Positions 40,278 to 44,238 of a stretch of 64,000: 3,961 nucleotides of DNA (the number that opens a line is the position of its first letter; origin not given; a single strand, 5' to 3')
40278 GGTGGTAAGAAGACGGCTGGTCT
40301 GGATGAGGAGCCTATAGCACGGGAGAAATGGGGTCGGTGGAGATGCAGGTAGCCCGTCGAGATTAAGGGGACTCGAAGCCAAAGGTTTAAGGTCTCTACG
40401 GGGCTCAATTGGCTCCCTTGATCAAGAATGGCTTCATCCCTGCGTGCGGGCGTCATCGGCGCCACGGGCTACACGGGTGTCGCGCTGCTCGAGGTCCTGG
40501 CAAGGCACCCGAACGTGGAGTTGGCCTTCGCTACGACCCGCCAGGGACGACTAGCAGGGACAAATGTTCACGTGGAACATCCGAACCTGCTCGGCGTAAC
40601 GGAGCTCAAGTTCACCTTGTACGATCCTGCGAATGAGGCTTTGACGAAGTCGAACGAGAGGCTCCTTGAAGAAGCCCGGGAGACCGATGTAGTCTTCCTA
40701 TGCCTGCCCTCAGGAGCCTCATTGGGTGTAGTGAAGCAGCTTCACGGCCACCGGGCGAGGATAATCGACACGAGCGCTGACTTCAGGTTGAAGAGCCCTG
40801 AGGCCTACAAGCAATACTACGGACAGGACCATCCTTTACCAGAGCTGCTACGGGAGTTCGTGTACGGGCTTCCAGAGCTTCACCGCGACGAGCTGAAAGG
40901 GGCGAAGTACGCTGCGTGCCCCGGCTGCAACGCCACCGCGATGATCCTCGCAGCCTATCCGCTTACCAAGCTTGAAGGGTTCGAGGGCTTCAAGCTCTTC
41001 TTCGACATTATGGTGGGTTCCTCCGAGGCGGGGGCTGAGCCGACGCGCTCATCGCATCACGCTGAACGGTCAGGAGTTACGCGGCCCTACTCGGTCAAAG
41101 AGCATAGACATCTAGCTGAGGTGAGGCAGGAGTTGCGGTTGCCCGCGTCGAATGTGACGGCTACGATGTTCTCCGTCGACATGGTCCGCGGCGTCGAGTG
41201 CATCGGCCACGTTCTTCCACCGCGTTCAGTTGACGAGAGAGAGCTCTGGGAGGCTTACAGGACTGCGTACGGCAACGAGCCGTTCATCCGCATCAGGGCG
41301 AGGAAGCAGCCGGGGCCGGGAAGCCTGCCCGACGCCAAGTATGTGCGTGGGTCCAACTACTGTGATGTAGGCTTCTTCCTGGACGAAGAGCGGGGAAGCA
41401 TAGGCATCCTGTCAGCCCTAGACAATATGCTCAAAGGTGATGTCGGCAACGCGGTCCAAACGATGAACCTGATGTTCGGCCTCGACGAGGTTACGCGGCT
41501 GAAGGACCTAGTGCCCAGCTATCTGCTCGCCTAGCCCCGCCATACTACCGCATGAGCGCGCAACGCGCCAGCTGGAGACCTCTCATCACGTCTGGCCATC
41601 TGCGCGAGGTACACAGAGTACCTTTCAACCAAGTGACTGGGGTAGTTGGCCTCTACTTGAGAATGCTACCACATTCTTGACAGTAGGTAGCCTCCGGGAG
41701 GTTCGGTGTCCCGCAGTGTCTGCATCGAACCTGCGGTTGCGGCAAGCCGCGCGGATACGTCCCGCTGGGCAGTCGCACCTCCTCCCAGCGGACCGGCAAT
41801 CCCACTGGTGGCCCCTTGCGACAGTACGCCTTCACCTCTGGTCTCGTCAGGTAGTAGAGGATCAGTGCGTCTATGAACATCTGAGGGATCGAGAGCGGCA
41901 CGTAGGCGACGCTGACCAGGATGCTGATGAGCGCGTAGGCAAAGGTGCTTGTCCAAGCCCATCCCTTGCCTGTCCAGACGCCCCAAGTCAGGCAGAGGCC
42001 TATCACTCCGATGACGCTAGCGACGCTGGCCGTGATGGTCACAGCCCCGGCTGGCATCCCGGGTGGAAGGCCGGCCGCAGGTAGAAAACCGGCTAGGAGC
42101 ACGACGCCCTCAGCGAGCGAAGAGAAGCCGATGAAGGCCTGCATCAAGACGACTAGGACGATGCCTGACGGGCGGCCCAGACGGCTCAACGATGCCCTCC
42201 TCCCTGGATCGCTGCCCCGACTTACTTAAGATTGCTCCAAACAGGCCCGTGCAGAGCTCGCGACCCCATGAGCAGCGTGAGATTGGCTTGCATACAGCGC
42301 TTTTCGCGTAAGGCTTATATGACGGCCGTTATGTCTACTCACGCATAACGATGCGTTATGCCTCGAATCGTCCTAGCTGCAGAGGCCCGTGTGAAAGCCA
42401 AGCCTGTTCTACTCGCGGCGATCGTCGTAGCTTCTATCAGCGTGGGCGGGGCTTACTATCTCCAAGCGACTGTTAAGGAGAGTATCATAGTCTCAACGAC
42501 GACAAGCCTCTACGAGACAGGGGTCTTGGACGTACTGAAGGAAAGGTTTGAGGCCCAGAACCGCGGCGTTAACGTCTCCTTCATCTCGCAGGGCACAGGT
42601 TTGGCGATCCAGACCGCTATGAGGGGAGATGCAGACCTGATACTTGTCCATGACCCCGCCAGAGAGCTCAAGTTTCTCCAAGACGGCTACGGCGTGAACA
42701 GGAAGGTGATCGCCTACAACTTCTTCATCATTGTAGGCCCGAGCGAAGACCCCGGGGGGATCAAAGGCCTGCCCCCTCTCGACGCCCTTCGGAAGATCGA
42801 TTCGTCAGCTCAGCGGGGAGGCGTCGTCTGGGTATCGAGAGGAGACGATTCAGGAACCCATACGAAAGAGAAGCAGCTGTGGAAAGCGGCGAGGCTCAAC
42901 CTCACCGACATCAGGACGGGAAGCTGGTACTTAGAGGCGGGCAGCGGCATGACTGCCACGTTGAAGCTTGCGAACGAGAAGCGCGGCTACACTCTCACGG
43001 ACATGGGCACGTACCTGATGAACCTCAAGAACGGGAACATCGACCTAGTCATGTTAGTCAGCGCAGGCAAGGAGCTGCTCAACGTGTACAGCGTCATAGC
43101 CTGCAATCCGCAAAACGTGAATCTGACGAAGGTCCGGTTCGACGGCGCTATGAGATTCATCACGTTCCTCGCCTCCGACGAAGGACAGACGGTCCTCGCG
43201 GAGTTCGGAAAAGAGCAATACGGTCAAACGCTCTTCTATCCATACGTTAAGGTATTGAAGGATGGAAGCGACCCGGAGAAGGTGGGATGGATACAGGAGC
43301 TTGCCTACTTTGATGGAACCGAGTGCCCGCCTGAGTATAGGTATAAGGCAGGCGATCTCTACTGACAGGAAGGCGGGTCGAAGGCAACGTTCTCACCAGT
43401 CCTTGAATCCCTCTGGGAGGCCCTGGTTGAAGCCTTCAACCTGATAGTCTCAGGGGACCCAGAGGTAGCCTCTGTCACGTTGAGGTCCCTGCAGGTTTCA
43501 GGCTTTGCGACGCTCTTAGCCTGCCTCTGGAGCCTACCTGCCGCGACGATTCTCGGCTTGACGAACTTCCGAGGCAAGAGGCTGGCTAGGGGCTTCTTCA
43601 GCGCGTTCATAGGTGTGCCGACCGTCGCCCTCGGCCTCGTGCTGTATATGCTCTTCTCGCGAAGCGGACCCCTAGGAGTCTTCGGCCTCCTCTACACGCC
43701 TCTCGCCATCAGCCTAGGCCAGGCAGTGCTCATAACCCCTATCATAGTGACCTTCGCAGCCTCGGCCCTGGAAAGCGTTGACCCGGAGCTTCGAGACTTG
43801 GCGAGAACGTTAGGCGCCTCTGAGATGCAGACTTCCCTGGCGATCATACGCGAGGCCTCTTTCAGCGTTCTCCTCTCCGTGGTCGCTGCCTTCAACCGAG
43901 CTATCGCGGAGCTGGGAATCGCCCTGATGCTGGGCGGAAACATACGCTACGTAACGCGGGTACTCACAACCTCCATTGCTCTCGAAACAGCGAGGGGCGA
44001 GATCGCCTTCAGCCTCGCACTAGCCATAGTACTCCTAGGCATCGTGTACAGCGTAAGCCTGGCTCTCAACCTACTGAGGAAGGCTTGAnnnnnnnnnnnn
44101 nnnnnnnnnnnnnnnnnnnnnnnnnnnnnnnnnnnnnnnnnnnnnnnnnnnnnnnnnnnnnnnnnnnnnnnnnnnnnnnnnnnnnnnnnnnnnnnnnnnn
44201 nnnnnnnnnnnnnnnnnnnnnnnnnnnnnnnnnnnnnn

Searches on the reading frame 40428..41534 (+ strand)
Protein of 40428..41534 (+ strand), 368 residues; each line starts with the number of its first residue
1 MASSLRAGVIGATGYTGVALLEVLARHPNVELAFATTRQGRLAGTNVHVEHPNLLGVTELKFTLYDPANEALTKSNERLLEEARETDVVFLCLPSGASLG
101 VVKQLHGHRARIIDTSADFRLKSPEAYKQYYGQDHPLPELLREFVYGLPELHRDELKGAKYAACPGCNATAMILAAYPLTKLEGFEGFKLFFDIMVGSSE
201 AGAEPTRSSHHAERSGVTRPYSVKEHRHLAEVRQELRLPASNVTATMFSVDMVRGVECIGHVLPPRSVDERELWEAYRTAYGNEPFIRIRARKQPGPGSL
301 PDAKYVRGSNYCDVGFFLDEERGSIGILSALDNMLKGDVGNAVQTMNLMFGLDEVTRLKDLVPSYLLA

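Call 21: search_protein_families(library=pfam, proteins=[window:40428-41534:+], max_evalue=0.001)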
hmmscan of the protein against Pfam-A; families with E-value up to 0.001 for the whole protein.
window:40428-41534:+ (368 aa): 3 families
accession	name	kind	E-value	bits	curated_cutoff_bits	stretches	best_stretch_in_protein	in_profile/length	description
PF22698.1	Semialdhyde_dhC_1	-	1.9e-36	125.8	27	1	167-333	1-165/165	Semialdehyde dehydrogenase, dimerisation domain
PF01118.30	Semialdhyde_dh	-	1.3e-23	84.2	26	1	6-158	1-120/121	Semialdehyde dehydrogenase, NAD binding domain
PF03435.24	Sacchrp_dh_NADP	-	0.00031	21.5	25.1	1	9-128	3-111/129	Saccharopine dehydrogenase NADP binding domain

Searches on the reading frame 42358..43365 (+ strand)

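Call 21: search_protein_families(library=pfam, proteins=[window:42358-43365:+], max_evalue=0.001)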
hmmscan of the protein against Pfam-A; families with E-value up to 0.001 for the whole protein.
window:42358-43365:+ (335 aa): 2 families
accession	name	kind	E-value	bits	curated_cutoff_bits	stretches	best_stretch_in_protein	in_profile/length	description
PF12849.12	PBP_like_2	-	1.9e-36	126.6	27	1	42-275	8-267/267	PBP superfamily domain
PF13531.11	SBP_bac_11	-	8.7e-11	42.5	25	1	56-284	12-225/227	Bacterial extracellular solute-binding protein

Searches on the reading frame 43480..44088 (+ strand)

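Call 21: search_protein_families(library=pfam, proteins=[window:43480-44088:+], max_evalue=0.001)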
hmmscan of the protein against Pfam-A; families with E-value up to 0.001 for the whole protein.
window:43480-44088:+ (202 aa): 1 family
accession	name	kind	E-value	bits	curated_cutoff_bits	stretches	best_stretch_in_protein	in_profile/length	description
PF00528.27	BPD_transp_1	-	3.8e-14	53.3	26.4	1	19-194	2-175/184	Binding-protein-dependent transport system inner membrane component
